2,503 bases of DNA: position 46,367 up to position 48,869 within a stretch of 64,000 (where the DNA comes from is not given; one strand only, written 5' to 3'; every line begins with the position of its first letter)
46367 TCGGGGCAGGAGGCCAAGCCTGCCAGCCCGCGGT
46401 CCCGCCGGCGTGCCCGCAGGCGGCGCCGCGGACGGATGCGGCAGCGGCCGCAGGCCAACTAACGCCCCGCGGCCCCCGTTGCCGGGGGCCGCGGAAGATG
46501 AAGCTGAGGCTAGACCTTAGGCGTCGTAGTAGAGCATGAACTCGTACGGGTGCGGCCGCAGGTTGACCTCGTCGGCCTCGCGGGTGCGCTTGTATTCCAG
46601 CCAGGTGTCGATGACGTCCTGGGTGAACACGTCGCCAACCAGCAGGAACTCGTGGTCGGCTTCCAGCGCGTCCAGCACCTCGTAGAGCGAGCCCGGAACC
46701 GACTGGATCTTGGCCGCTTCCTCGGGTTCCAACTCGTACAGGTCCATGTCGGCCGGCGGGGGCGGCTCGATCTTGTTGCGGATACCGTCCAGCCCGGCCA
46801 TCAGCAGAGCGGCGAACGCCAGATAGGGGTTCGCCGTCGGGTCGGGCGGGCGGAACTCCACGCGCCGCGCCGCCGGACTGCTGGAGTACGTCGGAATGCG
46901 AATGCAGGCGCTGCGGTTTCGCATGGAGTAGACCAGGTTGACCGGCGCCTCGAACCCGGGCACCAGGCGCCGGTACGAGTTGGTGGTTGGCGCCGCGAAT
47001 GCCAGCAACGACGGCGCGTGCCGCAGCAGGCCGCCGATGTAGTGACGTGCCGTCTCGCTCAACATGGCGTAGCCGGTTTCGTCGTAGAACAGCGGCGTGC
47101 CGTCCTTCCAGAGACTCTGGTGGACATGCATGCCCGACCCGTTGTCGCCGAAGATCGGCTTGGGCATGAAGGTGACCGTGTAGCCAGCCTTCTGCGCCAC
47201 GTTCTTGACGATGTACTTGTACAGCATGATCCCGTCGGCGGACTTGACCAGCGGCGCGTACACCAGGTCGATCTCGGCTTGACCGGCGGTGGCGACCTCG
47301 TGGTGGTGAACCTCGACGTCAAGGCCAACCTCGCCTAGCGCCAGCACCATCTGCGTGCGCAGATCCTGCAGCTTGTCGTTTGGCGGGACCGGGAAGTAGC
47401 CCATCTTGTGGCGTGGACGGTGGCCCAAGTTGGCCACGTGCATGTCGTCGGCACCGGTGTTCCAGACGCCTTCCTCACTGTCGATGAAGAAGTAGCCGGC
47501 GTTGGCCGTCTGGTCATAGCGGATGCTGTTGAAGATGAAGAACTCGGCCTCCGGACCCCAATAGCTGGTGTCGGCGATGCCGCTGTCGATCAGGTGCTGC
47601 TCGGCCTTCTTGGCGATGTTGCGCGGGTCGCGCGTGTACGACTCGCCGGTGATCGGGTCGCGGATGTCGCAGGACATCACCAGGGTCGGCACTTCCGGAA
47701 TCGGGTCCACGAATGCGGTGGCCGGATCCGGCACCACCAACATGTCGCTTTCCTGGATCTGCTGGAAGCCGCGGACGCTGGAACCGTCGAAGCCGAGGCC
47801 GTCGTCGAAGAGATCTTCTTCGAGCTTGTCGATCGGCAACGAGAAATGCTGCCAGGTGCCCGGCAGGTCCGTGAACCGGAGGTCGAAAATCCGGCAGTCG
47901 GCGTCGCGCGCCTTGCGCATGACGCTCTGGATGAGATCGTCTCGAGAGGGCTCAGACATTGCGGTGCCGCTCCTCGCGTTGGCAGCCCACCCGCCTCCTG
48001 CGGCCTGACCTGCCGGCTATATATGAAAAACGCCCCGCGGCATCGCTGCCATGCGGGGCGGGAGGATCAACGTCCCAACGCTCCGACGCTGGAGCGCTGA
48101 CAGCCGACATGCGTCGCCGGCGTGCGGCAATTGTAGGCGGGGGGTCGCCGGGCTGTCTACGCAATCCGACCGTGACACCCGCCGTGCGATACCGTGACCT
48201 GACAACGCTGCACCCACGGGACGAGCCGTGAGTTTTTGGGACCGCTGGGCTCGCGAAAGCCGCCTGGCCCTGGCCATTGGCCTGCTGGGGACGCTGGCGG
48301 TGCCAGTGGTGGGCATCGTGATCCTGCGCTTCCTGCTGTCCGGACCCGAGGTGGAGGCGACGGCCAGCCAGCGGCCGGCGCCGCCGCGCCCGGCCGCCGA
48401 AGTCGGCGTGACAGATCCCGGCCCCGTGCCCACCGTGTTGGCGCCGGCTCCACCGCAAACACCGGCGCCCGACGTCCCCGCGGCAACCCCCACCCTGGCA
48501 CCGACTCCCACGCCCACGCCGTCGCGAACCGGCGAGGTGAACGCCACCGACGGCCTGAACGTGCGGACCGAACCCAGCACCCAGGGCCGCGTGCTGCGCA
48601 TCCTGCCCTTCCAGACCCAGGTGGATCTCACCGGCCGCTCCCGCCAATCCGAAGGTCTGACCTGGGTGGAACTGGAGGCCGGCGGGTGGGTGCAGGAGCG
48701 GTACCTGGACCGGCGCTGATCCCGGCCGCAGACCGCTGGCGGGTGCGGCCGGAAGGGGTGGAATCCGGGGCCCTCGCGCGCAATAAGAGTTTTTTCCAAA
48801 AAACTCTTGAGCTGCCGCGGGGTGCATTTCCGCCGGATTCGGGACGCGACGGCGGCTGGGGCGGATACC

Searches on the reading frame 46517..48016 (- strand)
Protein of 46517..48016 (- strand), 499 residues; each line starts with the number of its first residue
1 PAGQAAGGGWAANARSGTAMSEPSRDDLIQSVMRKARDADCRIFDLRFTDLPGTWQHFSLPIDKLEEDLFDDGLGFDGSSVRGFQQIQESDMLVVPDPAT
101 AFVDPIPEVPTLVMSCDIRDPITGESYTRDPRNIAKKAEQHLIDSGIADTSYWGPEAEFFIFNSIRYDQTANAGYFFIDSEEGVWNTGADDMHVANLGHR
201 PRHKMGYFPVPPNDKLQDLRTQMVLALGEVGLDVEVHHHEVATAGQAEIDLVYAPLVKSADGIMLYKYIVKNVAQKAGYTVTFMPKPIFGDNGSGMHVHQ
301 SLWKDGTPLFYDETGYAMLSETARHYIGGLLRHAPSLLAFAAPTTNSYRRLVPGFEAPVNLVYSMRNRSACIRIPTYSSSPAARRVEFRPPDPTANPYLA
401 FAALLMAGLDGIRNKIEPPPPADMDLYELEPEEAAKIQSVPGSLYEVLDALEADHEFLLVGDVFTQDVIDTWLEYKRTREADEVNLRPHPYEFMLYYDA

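Call 72: search_protein_families(library=pfam, proteins=[window:46517-48016:-], max_evalue=0.001)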
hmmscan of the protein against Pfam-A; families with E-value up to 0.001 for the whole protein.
window:46517-48016:- (499 aa): 2 families
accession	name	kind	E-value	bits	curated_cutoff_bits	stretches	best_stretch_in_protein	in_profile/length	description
PF00120.29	Gln-synt_C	-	1.6e-135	452.1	24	1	129-496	2-344/344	Glutamine synthetase, catalytic domain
PF03951.24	Gln-synt_N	-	1.5e-29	101.9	33.4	1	42-121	3-82/82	Glutamine synthetase, beta-Grasp domain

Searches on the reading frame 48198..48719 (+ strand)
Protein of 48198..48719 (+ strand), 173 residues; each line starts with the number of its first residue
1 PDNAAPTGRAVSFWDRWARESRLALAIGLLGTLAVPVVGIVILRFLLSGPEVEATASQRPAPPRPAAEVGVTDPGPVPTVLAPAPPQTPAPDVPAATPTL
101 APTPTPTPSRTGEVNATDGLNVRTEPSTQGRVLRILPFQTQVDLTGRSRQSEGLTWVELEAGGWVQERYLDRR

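Call 72: search_protein_families(library=pfam, proteins=[window:48198-48719:+], max_evalue=0.001)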
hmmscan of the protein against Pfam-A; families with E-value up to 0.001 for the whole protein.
window:48198-48719:+ (173 aa): 1 family
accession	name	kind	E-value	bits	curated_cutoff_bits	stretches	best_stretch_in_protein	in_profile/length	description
PF08239.17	SH3_3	-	1.7e-07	31.8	27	1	118-170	1-53/54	Bacterial SH3 domain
